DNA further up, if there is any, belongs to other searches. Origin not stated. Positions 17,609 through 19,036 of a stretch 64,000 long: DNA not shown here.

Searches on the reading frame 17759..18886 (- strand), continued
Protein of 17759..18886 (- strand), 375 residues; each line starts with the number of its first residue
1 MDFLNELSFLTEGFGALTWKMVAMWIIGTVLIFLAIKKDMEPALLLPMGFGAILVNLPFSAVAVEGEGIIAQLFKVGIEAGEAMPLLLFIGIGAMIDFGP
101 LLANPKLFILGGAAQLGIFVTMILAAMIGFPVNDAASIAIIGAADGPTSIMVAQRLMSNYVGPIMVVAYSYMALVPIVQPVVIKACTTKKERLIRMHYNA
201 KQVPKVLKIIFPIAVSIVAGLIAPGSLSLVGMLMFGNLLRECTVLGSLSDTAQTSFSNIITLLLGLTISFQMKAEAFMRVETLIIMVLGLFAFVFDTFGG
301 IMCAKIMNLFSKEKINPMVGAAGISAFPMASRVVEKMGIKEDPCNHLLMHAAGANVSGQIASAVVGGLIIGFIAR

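Call 74: search_protein_families(library=pfam, proteins=[L101:4508-6022:+, L152:4411-5772:+, L164:4984-6528:+, L157:4475-5800:+, L151:4833-6212:+, L108:5405-6811:+, L156:5218-6708:+, L110:4494-5495:+, L100:4443-5297:+, L164:4426-4875:+], max_evalue=0.00001)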
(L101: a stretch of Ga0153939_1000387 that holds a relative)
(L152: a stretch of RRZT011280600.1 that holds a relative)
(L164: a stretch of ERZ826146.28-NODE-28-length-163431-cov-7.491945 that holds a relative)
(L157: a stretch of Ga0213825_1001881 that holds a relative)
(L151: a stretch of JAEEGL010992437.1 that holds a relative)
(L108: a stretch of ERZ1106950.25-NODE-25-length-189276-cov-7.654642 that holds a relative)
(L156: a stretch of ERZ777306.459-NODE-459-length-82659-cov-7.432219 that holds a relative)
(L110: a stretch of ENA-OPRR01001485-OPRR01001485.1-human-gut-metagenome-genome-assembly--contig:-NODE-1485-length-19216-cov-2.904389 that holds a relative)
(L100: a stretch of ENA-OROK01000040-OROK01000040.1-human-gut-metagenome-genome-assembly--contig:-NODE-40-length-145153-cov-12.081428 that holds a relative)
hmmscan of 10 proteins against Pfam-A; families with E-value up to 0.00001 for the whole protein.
L101:4508-6022:+ (504 aa): 2 families
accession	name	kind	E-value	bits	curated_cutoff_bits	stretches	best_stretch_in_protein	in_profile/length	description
PF06964.18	Alpha-L-AF_C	-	1e-50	172.7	27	1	309-497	1-165/165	Alpha-L-arabinofuranosidase C-terminal domain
PF22848.2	ASD1_dom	-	6e-08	33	22.2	0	75-136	7-72/239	Alpha-L-arabinofuranosidase 1 domain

L152:4411-5772:+ (453 aa): 2 families
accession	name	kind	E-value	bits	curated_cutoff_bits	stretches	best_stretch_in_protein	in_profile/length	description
PF01554.23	MatE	-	5.4e-59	198.9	24.9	2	21-182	1-161/161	MatE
PF03023.19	MurJ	-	6.3e-11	42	27.4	1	18-219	202-405/451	Lipid II flippase MurJ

L164:4984-6528:+ (514 aa): 1 family
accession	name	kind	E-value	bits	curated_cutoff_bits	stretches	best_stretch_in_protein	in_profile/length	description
PF00496.27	SBP_bac_5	-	1.1e-89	301.6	32.4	1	88-435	2-367/368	Bacterial extracellular solute-binding proteins, family 5 Middle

L157:4475-5800:+ (441 aa): 1 family
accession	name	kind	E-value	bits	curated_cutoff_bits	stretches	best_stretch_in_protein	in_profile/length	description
PF01554.23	MatE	-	3e-34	118.5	24.9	2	24-183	3-161/161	MatE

L151:4833-6212:+ (459 aa): 3 families
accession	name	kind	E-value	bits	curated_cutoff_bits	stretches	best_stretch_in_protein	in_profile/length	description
PF01177.27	Asp_Glu_race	-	2e-14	54.3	31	1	238-410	32-203/211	Asp/Glu/Hydantoin racemase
PF01590.32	GAF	-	4e-11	44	22.4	1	71-192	6-130/133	GAF domain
PF13185.12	GAF_2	-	4e-10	40.5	28.6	1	98-189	34-129/136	GAF domain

L108:5405-6811:+ (468 aa): 2 families
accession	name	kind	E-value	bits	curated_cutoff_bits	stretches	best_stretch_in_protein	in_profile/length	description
PF04055.27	Radical_SAM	-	3.7e-14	53.7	29.5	1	113-255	4-138/166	Radical SAM superfamily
PF13353.11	Fer4_12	-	1.1e-12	48.8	22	1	109-243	8-132/137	4Fe-4S single cluster domain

L156:5218-6708:+ (496 aa): 3 families
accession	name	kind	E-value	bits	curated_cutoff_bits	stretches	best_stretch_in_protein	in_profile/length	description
PF02518.31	HATPase_c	-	8.9e-24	84.5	26.4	1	353-462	1-108/111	Histidine kinase-, DNA gyrase B-, and HSP90-like ATPase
PF00512.31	HisKA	-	1.5e-13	51.1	26.9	1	246-306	2-61/66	His Kinase A (phospho-acceptor) domain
PF00672.30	HAMP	-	8e-09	36.1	25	1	187-231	6-50/53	HAMP domain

L110:4494-5495:+ (333 aa): 1 family
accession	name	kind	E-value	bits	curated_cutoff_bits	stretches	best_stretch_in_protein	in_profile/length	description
PF03590.20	AsnA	-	4.2e-104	347.7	27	1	18-242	1-226/228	Aspartate-ammonia ligase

L100:4443-5297:+ (284 aa): 1 family
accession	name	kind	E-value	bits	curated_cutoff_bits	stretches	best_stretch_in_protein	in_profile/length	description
PF12710.13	HAD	-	2.8e-12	47.9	27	1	9-206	2-189/189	haloacid dehalogenase-like hydrolase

L164:4426-4875:+ (149 aa): 2 families
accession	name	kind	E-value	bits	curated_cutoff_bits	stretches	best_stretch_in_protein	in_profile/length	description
PF22811.2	Zn_ribbon_NrdR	-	2.6e-22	78.9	27.2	1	1-42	1-42/42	Transcriptional repressor NrdR-like, N-terminal domain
PF03477.21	ATP-cone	-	4.2e-22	78.9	25.8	1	50-136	2-87/88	ATP cone domain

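Call 79: search_protein_families(library=pfam, proteins=[L158:2380-2970:+, L158:4426-7041:+, L133:332-1300:+, L158:4155-4325:+], max_evalue=0.01)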
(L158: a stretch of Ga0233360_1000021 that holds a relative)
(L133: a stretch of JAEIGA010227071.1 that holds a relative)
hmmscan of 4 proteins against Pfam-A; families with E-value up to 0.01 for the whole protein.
L158:2380-2970:+ (196 aa): 1 family
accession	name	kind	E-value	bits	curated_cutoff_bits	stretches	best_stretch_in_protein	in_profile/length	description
PF02659.21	Mntp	-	1e-37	129.7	24.4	1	38-191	2-152/152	Putative manganese efflux pump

L158:4426-7041:+ (871 aa): 7 families
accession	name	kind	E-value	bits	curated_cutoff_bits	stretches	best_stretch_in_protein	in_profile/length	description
PF00122.25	E1-E2_ATPase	-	1.7e-54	184.6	28.1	1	118-311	2-181/181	E1-E2 ATPase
PF00689.26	Cation_ATPase_C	-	1e-48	165.9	27.3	1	695-864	2-175/175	Cation transporting ATPase, C-terminus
PF00690.31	Cation_ATPase_N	-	4.2e-22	78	20.4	1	4-71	2-69/69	Cation transporter/ATPase, N-terminus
PF13246.12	Cation_ATPase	-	7.6e-20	71.2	21.7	1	375-458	1-88/91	Cation transport ATPase (P-type)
PF00702.32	Hydrolase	-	1.4e-19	71.7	26.4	1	329-624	3-191/191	haloacid dehalogenase-like hydrolase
PF08282.18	Hydrolase_3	-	4.1e-05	23.9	20.9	1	598-654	197-252/255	haloacid dehalogenase-like hydrolase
PF12710.13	HAD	-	0.0022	18.9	27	1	514-621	82-189/189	haloacid dehalogenase-like hydrolase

L133:332-1300:+ (322 aa): 1 family
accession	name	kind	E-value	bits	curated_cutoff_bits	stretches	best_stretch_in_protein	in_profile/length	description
PF01699.29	Na_Ca_ex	-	5.7e-60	202.1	24.9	2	172-320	3-150/151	Sodium/calcium exchanger protein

L158:4155-4325:+ (56 aa): 0 families

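Call 84: search_protein_families(library=pfam, proteins=[L119:1723-2988:+, L119:4206-4919:+, L003:4481-5647:+, L003:1807-2850:-], max_evalue=0.00001)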
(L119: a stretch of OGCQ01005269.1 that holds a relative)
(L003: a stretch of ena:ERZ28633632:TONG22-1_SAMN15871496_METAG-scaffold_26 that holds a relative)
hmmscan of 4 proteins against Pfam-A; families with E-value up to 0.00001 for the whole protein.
L119:1723-2988:+ (421 aa): 1 family
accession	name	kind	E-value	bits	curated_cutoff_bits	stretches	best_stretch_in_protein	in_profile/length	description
PF03616.19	Glt_symporter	-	1.3e-101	340.5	26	1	20-389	1-368/368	Sodium/glutamate symporter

L119:4206-4919:+ (237 aa): 0 families

L003:4481-5647:+ (388 aa): 2 families
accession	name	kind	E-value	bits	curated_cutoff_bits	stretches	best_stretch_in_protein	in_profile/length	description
PF01545.26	Cation_efflux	-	1.8e-43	149.1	26.6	1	33-223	4-198/198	Cation efflux family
PF16916.11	ZT_dimer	-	4.6e-14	52.6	26.7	1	227-303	1-77/78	Dimerisation domain of Zinc Transporter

L003:1807-2850:- (347 aa): 1 family
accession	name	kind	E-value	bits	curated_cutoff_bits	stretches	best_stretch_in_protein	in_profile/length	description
PF01699.29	Na_Ca_ex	-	1.5e-64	217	24.9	2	12-153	2-151/151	Sodium/calcium exchanger protein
